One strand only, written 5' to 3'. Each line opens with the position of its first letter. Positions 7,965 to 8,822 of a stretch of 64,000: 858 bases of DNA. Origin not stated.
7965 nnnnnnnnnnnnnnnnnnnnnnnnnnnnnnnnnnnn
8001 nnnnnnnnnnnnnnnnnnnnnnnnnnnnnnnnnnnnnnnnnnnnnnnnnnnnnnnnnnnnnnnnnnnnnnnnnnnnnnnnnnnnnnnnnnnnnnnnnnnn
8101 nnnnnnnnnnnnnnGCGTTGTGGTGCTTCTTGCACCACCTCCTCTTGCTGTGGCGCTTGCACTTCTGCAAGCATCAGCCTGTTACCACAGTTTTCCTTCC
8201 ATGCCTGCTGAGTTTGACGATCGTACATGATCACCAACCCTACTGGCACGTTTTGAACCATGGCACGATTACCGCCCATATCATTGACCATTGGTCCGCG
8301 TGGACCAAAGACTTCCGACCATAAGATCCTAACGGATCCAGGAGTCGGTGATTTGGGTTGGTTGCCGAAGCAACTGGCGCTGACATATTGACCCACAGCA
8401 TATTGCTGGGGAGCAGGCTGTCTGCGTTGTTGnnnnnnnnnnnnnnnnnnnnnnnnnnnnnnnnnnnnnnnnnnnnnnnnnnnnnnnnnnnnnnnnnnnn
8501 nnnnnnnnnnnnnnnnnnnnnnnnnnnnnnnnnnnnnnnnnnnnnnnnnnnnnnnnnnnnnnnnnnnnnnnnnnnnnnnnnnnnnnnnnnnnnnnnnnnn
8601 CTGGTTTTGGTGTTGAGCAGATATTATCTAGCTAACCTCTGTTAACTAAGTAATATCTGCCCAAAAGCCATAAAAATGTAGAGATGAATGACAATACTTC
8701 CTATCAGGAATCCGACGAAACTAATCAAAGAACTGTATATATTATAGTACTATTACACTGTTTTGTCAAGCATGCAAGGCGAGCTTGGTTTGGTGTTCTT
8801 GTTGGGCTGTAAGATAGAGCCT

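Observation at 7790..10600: GC-rich four-gene block abutting tRNA-Phe: Q/Y-rich lipoprotein, unknown, Hsp20, unknown, each with its own GC hairpin terminator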

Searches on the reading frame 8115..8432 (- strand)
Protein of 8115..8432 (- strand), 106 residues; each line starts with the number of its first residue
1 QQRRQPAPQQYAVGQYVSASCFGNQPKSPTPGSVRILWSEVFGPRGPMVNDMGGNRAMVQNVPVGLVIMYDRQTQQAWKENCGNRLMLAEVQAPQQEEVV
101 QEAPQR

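Call 30: search_protein_representatives(alignment_id=A3)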
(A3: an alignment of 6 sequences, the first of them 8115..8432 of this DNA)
Query: 6 sequences, 126 profile positions. Proteins with E-value up to 0.001 (for the whole library): 28; up to 1e-10: 12; up to 1e-30: 2. The best 28 are listed.
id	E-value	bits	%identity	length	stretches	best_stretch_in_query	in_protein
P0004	4.3e-55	201.4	-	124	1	1-124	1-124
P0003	1.1e-42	161.2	-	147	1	1-125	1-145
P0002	5.1e-27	110.6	-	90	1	45-124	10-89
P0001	9.1e-26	106.6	-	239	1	10-126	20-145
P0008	4.4e-25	104.4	-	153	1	4-125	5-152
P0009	1.8e-14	70.1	-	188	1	38-123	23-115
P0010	3.0e-13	66.1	-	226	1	8-122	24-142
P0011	1.8e-12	63.6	-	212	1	4-122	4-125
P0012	4.1e-12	62.5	-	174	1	2-121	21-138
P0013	7.0e-12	61.7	-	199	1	20-123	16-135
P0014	3.0e-11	59.7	-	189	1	42-124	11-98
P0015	5.6e-11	58.8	-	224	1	46-122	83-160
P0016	6.1e-10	55.4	-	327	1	36-122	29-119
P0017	9.3e-10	54.8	-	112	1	54-124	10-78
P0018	4.8e-09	52.6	-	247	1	11-120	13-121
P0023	7.3e-06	42.3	-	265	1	41-120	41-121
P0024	7.6e-06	42.2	-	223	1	41-121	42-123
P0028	1.4e-05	41.3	-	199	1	9-122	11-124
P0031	5.4e-04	36.2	-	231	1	9-115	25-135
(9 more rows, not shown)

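Call 53: find_encoding_contigs(protein=P0010, flank=8000, max_places=3)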
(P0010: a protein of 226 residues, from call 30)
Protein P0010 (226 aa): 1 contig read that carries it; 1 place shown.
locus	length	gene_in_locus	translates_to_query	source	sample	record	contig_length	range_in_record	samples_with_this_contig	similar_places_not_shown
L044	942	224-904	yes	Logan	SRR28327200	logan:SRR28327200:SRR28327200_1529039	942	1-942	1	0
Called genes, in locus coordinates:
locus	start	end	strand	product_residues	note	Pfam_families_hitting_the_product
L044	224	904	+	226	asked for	-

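Call 54: find_encoding_contigs(protein=P0024, flank=8000, max_places=2)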
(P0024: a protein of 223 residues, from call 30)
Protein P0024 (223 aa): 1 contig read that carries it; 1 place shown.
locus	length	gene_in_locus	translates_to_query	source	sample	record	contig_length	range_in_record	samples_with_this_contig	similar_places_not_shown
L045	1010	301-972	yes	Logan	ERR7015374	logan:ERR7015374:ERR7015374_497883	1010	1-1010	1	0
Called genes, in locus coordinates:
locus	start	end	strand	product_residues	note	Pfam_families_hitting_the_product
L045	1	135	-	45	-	?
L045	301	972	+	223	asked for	-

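Call 55: find_encoding_contigs(protein=P0016, flank=8000, max_places=2)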
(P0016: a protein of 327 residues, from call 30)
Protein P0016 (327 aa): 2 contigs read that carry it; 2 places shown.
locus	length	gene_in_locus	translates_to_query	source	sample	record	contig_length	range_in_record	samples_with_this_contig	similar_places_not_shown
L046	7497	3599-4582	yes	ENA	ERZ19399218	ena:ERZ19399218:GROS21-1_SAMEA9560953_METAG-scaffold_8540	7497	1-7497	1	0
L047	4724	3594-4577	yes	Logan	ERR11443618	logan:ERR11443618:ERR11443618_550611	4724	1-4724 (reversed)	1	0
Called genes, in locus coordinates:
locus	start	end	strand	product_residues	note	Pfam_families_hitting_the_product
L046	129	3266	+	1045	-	-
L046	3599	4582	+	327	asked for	-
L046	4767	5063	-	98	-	-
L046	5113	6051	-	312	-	PF10672:Methyltrans_SAM, PF03602:Cons_hypoth95 (weak)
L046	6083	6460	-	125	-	-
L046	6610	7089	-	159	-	PF01591:6PF2K (faint), PF08433:KTI12, PF13671:AAA_33, PF13238:AAA_18 (weak)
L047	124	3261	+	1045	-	-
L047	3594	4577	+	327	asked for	-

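Call 56: find_encoding_contigs(protein=P0011, flank=8000, max_places=2)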
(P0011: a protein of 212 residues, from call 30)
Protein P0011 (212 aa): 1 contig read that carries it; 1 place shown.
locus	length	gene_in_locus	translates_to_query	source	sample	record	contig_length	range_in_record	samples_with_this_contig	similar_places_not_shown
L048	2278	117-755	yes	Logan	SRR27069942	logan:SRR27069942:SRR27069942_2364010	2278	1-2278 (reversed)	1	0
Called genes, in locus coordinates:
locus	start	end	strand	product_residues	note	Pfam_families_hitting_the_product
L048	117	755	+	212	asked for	-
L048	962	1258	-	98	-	-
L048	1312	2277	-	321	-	?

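Call 57: find_encoding_contigs(protein=P0028, flank=8000, max_places=2)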
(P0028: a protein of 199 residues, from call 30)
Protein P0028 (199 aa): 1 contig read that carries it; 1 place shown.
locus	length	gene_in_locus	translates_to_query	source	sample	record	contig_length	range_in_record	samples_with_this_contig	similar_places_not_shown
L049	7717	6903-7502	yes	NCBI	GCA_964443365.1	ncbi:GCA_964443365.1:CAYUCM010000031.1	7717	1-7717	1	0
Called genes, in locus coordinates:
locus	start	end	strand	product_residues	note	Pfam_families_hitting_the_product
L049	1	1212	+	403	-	?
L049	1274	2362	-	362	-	PF02661:Fic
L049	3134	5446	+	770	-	PF00133:tRNA-synt_1, PF09334:tRNA-synt_1g (weak), PF13603:tRNA-synt_1_2 (weak), PF08264:Anticodon_1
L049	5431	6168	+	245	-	PF13367:PrsW-protease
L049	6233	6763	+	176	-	PF04969:CS (weak), PF00011:HSP20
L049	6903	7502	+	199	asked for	-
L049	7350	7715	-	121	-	?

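Call 80: find_encoding_contigs(protein=P0023, flank=8000, max_places=2)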
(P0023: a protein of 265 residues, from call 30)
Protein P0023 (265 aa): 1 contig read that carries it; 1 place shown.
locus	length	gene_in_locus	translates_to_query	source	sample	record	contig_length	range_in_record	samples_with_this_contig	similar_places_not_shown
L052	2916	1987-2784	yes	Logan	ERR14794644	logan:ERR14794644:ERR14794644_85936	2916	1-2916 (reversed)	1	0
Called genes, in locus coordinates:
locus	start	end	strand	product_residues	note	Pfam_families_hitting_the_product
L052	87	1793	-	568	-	PF05157:MshEN (weak), PF00437:T2SSE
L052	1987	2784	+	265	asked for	-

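Call 81: find_encoding_contigs(protein=P0031, flank=8000, max_places=2)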
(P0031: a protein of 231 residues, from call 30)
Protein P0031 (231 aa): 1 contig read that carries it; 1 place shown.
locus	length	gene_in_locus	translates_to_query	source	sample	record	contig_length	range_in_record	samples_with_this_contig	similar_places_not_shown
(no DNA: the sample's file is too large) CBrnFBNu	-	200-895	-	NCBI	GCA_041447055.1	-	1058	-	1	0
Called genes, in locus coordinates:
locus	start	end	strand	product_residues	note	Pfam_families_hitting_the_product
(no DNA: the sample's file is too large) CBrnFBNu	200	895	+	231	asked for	-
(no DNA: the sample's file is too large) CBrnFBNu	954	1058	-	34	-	?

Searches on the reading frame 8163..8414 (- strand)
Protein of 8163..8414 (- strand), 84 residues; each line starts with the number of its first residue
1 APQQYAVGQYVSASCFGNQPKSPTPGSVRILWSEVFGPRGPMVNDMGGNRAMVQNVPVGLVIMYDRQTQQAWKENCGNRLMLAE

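Call 19: find_homologous_proteins(query=A2, max_evalue=0.01)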
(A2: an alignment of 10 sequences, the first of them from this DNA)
Query A2 (10 sequences) (84 aa, profile of the alignment): 5 proteins with E <= 0.01 among 119 candidates.
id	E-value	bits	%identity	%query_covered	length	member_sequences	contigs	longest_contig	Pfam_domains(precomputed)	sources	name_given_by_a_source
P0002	1.1e-19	88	55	26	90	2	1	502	-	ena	-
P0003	6.5e-18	83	35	57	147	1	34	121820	-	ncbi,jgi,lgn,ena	jgi:hypothetical protein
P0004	7.8e-18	82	26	94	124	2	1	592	-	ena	-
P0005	4.1e-14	70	22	68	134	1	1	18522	-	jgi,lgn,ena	-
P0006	3.1e-13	68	55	26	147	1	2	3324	-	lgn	-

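Call 62: find_related_loci(query=A5, collection=metagenome_contigs, flank=8000)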
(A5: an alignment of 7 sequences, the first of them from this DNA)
Query A5 (84 aa) in metagenome_contigs; peptide patterns used: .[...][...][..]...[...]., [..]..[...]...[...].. (x = any residue, [..] = any of these).
43 stretches matched a pattern; 1 encode a relative of the query (tblastn E <= 1e-3); 1 distinct loci.
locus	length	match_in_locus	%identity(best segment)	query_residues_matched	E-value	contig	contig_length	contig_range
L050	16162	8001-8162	35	8-61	9e-5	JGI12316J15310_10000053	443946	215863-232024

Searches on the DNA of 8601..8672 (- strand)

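Call 100: build_rna_model(alignment_id=A8, structure=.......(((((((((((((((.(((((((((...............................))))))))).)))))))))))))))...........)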
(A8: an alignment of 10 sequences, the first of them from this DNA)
Model R1 built from alignment A8 (10 sequences, 99 columns); structure: as given.
model positions 73; base pairs 24; branch points 0; effective number of sequences 3.27; information 0.773 bits per position. Calibrated on 0.2 Mb of random sequence (short: E-values are rough).
structure used (alignment columns):
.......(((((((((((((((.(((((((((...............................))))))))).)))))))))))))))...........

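Call 101: search_with_rna_model(model_id=R1, sources=[window, L001, L002, L003, L004, L005, L006, L007, L008, L009, L010, L011, L012, L013, L014, L015, L016, L017, L018, L019, L020, L044, L045, L046, L048, L049, L051, L052], max_evalue=1)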
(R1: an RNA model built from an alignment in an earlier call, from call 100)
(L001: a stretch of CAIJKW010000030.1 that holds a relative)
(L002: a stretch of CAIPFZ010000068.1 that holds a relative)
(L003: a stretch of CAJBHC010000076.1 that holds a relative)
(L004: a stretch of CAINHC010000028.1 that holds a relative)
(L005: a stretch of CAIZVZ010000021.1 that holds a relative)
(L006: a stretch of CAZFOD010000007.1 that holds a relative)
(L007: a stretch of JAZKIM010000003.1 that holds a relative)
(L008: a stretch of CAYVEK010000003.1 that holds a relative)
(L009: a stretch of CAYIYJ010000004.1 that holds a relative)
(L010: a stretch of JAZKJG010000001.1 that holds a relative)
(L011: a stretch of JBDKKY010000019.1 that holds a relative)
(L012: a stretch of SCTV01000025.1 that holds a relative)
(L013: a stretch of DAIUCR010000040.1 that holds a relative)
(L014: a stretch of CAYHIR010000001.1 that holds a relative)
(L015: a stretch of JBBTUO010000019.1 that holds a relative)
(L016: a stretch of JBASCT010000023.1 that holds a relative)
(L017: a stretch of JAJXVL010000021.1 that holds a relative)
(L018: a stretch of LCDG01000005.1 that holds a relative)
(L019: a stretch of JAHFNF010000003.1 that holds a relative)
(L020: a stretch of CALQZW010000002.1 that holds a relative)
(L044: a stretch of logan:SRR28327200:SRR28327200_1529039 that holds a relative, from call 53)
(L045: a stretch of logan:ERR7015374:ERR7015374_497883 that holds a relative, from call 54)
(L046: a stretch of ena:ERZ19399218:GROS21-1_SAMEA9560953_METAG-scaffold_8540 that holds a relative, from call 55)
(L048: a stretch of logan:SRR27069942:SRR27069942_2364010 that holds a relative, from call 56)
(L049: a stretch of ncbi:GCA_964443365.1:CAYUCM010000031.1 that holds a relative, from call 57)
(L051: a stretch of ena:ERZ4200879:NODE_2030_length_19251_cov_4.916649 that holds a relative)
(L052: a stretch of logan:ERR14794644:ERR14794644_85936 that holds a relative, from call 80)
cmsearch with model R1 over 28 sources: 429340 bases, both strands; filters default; matches with E-value up to 1: 31.
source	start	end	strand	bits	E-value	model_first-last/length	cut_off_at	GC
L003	12285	12357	+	91.3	7.2e-20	1-73/73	no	0.33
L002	4883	4955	+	90.2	1.4e-19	1-73/73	no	0.33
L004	13701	13773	+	89.5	2.1e-19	1-73/73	no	0.37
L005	6681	6753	+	86.5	1.2e-18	1-73/73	no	0.33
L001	16493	16564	+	83.4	7.8e-18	1-73/73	no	0.38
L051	1473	1544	+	79.3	9e-17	1-73/73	no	0.32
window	8601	8672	-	75.5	8.8e-16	1-73/73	no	0.38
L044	143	212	+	75.4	9.3e-16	1-73/73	no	0.3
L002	4081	4152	+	74.5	1.6e-15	1-73/73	no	0.35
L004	11638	11709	+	73.1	3.6e-15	1-73/73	no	0.38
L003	11493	11564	+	71.8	7.6e-15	1-73/73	no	0.42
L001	14729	14800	+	67.6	9.3e-14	1-73/73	no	0.33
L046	3494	3572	+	62.4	2.1e-12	1-73/73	no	0.43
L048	1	92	+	62.2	2.2e-12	8-73/73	5'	0.33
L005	5888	5960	+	55.8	1e-10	1-73/73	no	0.47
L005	6677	6749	-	47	1.9e-08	1-73/73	no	0.32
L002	4879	4951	-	46.7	2.3e-08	1-73/73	no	0.32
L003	12281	12353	-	44.5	8.4e-08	1-73/73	no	0.3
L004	11634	11705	-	43.9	1.2e-07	1-73/73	no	0.36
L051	1469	1540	-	43.1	1.9e-07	1-73/73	no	0.33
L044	139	208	-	40.3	1e-06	1-73/73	no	0.3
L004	13697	13769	-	39.1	2e-06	1-73/73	no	0.36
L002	4077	4148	-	35.4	1.8e-05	1-73/73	no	0.35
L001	16490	16560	-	32.8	8.8e-05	1-73/73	no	0.38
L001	14725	14796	-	31.9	0.00015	1-73/73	no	0.33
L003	11489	11562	-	30.6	0.00032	1-73/73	no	0.38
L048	1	88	-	30.5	0.00033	1-62/73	3'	0.33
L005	5884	5955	-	30.4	0.00036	1-73/73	no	0.43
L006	14097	14163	+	19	0.31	1-73/73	no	0.28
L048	1502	1566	+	18.5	0.43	1-73/73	no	0.34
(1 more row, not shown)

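Call 121: search_with_rna_model(model_id=R1, sources=[window, L001, L002, L003, L004, L005, L044, L046, L048, L051], max_evalue=1e-10, make_alignment=true)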
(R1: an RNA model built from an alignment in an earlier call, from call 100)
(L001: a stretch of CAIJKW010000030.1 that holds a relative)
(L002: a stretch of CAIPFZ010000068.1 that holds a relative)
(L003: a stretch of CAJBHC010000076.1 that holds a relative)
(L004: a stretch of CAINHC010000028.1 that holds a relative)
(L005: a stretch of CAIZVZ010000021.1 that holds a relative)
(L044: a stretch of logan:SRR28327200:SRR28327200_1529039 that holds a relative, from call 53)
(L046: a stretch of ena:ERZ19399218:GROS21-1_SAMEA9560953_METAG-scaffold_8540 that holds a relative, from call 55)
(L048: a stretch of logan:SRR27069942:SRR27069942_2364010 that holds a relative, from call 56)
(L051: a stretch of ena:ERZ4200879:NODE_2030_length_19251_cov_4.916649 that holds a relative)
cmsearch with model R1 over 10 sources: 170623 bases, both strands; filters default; matches with E-value up to 1e-10: 15.
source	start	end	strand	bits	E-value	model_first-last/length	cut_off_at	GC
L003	12285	12357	+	91.3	2.9e-20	1-73/73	no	0.33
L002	4883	4955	+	90.2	5.5e-20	1-73/73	no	0.33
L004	13701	13773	+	89.5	8.2e-20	1-73/73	no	0.37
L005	6681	6753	+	86.5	4.9e-19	1-73/73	no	0.33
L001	16493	16564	+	83.4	3.1e-18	1-73/73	no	0.38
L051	1473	1544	+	79.3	3.6e-17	1-73/73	no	0.32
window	8601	8672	-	75.5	3.5e-16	1-73/73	no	0.38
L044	143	212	+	75.4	3.7e-16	1-73/73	no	0.3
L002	4081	4152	+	74.5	6.3e-16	1-73/73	no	0.35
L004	11638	11709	+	73.1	1.4e-15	1-73/73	no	0.38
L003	11493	11564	+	71.8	3e-15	1-73/73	no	0.42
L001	14729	14800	+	67.6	3.7e-14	1-73/73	no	0.33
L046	3494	3572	+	62.4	8.2e-13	1-73/73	no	0.43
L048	1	92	+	62.2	8.9e-13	8-73/73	5'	0.33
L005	5888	5960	+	55.8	4.1e-11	1-73/73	no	0.47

Alignment A9: 15 matches aligned to the model, 102 columns, each read 5' to 3' on its own strand. Consensus structure (alignment columns), stored with it:
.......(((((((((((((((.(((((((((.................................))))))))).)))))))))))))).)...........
